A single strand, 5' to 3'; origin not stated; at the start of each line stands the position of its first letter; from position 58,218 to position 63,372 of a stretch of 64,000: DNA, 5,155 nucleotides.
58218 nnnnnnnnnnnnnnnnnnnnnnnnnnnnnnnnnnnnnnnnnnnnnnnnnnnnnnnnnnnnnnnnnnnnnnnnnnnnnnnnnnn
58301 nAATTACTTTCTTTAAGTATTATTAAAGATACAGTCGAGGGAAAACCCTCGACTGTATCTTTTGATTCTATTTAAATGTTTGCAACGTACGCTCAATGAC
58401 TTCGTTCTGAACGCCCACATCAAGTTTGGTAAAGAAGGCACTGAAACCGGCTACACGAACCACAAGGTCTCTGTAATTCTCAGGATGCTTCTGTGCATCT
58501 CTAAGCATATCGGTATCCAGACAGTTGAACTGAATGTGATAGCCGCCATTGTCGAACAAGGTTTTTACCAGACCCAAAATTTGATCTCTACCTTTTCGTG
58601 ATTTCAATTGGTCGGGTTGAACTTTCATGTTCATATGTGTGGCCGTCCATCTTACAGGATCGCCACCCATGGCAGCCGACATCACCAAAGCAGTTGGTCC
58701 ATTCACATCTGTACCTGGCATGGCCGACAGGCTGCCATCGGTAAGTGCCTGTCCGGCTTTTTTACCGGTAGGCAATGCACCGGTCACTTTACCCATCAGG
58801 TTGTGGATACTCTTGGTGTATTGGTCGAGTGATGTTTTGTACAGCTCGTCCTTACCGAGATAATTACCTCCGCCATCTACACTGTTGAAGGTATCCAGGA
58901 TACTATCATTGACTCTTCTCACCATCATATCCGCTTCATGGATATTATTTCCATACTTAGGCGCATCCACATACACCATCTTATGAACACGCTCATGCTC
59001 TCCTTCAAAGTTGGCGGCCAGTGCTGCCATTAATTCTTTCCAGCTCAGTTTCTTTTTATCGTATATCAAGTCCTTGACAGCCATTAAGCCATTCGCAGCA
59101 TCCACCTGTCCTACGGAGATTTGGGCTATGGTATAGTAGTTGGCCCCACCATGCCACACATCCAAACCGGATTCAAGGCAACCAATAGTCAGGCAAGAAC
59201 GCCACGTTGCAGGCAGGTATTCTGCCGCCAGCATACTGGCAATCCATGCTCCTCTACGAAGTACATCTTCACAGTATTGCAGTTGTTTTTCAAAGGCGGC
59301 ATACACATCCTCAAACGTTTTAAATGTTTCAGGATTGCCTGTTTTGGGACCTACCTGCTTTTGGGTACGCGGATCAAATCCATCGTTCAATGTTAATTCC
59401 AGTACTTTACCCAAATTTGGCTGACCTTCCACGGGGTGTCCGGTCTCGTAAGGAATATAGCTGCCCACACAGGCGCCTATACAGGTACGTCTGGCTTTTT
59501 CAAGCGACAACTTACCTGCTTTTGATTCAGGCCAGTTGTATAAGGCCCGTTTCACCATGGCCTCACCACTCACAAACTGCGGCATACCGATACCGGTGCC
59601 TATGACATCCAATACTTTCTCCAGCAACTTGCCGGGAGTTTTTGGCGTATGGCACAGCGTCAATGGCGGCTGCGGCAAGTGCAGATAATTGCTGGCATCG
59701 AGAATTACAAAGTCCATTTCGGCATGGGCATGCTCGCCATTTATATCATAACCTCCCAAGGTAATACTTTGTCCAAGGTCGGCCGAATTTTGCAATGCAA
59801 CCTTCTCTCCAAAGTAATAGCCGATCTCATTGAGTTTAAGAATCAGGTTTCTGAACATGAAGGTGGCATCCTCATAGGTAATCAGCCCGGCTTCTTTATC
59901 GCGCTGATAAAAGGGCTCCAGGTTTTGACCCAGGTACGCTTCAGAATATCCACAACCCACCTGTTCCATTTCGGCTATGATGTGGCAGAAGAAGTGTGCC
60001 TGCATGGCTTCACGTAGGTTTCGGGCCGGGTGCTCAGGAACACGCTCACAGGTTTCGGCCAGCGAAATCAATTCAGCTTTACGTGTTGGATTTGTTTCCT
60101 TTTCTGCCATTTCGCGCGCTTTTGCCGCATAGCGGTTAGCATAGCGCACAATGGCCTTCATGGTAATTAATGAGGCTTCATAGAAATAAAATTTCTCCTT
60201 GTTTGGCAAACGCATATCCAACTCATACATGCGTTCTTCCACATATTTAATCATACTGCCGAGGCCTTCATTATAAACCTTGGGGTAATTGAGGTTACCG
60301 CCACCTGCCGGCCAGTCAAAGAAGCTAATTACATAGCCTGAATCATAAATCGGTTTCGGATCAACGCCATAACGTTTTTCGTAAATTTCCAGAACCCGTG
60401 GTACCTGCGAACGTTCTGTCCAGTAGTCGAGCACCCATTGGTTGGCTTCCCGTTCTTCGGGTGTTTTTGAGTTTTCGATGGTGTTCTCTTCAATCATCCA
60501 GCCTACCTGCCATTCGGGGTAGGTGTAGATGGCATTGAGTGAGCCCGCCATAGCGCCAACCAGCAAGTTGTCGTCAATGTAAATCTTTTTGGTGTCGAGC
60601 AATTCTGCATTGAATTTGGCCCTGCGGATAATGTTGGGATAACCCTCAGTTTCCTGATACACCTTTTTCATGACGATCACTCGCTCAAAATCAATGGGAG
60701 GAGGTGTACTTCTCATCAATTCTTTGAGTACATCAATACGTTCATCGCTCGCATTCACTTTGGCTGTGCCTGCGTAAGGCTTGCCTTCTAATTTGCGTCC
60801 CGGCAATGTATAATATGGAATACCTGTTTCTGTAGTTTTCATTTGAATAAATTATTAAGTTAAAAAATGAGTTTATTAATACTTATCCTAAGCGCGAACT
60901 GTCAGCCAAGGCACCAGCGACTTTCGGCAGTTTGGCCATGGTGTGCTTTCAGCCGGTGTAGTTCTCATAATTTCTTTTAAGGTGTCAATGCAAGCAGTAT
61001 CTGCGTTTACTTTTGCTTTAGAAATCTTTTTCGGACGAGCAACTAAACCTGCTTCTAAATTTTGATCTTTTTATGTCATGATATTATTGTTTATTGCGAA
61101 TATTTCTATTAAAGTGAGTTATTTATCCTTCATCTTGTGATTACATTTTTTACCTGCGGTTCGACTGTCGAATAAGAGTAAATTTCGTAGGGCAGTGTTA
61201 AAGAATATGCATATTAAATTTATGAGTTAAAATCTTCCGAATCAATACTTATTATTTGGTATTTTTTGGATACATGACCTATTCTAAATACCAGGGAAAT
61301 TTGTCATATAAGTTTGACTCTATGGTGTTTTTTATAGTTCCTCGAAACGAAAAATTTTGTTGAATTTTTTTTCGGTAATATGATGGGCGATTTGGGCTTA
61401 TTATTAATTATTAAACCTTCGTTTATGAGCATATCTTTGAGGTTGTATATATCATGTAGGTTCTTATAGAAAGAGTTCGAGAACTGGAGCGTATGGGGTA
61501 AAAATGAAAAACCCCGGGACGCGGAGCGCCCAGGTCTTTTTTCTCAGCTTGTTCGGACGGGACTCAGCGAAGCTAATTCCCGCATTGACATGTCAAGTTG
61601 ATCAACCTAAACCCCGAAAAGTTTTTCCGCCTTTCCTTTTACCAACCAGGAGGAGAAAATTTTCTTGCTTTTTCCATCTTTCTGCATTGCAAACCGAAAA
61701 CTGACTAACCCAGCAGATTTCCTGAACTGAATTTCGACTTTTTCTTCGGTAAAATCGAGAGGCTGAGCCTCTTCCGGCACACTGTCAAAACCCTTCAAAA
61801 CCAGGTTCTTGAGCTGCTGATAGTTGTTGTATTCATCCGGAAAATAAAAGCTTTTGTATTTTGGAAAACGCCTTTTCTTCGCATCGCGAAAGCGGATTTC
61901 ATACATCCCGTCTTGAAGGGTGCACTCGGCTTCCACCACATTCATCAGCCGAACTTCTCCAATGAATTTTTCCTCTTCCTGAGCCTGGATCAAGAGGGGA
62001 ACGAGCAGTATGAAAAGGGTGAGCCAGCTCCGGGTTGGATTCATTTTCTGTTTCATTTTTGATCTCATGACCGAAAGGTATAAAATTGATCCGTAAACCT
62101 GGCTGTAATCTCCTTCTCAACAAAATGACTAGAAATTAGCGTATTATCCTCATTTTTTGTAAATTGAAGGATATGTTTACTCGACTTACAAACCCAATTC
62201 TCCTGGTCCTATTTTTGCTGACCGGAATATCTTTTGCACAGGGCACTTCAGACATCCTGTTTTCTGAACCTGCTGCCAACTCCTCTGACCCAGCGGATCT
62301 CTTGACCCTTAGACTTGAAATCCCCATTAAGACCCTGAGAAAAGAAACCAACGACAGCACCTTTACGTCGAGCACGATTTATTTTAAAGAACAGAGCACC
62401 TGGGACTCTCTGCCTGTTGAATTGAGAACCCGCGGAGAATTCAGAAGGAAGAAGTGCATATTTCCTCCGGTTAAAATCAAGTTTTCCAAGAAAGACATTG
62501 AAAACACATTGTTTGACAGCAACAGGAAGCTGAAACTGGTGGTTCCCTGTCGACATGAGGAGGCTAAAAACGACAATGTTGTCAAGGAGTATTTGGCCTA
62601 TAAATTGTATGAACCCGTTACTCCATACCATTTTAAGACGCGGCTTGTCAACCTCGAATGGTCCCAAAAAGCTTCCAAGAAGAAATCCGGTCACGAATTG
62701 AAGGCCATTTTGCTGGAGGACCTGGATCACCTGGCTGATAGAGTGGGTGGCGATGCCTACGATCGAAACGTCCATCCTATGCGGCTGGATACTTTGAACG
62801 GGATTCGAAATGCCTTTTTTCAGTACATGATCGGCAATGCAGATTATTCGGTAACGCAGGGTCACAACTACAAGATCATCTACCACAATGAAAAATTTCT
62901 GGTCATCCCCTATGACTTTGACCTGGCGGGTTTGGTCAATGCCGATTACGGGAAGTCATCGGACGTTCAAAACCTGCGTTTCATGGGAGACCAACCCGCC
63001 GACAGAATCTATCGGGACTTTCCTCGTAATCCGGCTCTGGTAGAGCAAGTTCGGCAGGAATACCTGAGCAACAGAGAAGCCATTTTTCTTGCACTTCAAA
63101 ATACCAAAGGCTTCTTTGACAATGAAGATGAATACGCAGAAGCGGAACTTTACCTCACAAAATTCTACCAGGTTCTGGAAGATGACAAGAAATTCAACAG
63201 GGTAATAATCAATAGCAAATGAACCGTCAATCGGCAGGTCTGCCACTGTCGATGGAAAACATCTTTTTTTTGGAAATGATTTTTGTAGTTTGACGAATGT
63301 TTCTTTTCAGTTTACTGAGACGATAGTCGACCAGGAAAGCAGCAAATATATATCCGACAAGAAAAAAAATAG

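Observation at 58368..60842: Glycyl radical enzyme with a non-canonical active site (GACVGS Cys loop), probably an uncharacterised subclass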

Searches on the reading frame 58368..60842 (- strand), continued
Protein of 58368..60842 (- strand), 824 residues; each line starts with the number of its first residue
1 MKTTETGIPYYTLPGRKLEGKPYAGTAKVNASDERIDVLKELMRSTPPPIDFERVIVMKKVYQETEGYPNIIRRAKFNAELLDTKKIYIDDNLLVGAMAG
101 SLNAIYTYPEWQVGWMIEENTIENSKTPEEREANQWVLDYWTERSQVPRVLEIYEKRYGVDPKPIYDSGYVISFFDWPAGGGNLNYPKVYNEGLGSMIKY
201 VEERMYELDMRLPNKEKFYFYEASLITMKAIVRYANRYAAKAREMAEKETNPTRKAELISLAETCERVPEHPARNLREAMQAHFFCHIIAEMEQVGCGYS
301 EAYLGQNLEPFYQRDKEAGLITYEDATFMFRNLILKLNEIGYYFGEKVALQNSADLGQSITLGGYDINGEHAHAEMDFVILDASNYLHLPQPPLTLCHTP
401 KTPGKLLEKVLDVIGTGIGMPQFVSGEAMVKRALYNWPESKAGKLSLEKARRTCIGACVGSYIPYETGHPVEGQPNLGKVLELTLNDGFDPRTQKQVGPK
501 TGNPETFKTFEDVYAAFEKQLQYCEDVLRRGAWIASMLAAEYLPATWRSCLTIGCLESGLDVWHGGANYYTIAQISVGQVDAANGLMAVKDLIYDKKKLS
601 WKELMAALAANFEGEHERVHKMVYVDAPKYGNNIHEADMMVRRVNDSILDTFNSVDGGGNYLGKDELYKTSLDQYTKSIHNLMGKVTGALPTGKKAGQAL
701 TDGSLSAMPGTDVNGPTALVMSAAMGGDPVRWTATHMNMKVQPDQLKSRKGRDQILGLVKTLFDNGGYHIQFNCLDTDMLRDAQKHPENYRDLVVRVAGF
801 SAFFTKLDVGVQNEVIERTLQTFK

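Call 79: predict_structure(alignment_id=A2)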
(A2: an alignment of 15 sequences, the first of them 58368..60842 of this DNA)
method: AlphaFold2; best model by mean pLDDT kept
length: 824 residues; sequences in the alignment: 15
mean_pLDDT: 44.0   pTM: 0.30
mean pLDDT of the five models: 44.0, 43.9, 42.8, 42.4, 41.6
residues with pLDDT >= 90: 0; 70-90: 74; 50-70: 214; < 50: 536
segments of 3 or more residues with pLDDT < 50: 1-50, 90-111, 168-221, 269-303, 336-359, 367-371, 386-393, 414-421, 428-478, 525-743, 761-805, 818-824
pLDDT, mean of each block of 10 residues (from residue 1): 32 34 34 43 38 68 73 66 61 32 38 61 74 75 60 57 52 34 26 30 27 34 54 69 80 70 57 32 32 27 54 58 62 51 32 34 50 65 55 55 62 47 50 41 43 38 24 36 64 61 70 65 47 30 26 24 23 26 30 36 40 34 35 29 34 28 29 29 28 27 25 24 24 32 51 54 43 41 41 31 52 51 32
secondary structure, 60 per line:
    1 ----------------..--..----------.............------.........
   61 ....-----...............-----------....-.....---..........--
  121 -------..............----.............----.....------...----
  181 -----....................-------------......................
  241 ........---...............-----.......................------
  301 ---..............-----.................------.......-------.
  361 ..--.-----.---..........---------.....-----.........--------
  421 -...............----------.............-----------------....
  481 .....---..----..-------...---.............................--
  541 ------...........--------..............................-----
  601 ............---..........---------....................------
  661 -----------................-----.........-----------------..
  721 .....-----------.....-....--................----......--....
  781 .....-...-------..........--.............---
elements in order (helices of 4 or more, strands of 3 or more residues): H33-45 H52-64 H70-84 H96-99 H101-105 H109-118 H128-141 H146-158 H163-167 H186-205 H219-248 H252-266 H272-294 H304-317 H323-339 H346-352 E360-362 H375-384 E394-398 H404-412 E422-425 H426-436 H447-459 H477-485 H510-538 H547-557 H566-595 H601-612 H616-625 H635-654 H672-687 H693-701 H719-725 E737-741 H743-746 H749-764 E769-774 H777-785 E797-801 H802-806 H809-821

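Call 93: search_solved_structures(query=L002:4905-6098:+, max_evalue=0.001, show_alignments=1)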
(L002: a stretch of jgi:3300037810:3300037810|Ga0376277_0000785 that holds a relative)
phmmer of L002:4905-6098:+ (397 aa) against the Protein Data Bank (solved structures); distinct sequences matched with E-value up to 0.001: 2.
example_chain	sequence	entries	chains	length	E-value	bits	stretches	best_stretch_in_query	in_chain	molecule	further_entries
2de2_A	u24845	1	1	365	1.7e-11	46.8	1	27-366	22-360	DIBENZOTHIOPHENE DESULFURIZATION ENZYME B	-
2de3_A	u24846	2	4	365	1.6e-10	43.6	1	70-366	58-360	DIBENZOTHIOPHENE DESULFURIZATION ENZYME B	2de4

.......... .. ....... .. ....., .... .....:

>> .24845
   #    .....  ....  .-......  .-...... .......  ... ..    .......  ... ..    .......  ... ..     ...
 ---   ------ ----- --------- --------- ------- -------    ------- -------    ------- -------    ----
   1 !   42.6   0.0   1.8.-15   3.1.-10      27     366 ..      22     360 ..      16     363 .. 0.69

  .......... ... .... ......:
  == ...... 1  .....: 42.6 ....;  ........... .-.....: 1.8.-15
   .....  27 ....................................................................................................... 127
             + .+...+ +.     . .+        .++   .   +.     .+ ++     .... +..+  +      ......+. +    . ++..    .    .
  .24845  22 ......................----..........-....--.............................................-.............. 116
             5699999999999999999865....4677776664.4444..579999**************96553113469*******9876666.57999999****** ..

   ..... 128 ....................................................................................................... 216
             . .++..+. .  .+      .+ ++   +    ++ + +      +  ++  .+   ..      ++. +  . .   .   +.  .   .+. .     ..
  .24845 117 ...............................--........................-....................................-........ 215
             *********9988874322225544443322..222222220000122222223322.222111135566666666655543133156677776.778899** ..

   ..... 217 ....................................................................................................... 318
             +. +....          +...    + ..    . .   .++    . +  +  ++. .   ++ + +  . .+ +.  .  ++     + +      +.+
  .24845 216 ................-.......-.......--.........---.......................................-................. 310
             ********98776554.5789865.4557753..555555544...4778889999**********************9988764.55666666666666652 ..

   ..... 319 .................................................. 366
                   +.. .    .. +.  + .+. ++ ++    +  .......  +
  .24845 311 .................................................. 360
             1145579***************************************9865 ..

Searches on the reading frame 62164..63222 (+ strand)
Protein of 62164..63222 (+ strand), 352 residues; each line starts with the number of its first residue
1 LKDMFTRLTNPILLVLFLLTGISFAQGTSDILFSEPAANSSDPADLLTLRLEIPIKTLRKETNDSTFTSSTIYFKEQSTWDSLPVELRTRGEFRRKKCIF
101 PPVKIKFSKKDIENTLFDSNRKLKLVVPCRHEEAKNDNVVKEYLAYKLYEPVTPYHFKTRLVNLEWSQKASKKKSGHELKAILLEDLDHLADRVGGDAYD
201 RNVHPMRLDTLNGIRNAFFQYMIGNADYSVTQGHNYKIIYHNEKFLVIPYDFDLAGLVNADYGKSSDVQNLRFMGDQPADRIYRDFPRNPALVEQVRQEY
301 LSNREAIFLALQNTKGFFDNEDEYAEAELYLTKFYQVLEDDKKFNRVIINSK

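Call 82: search_protein_families(library=pfam, max_evalue=0.001, proteins=[window:62164-63222:+])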
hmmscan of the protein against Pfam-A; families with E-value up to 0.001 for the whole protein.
window:62164-63222:+ (352 aa): 1 family
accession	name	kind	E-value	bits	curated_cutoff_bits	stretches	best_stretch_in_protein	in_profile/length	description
PF08757.17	CotH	-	8.9e-06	25.9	23.8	1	205-307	165-267/322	CotH kinase protein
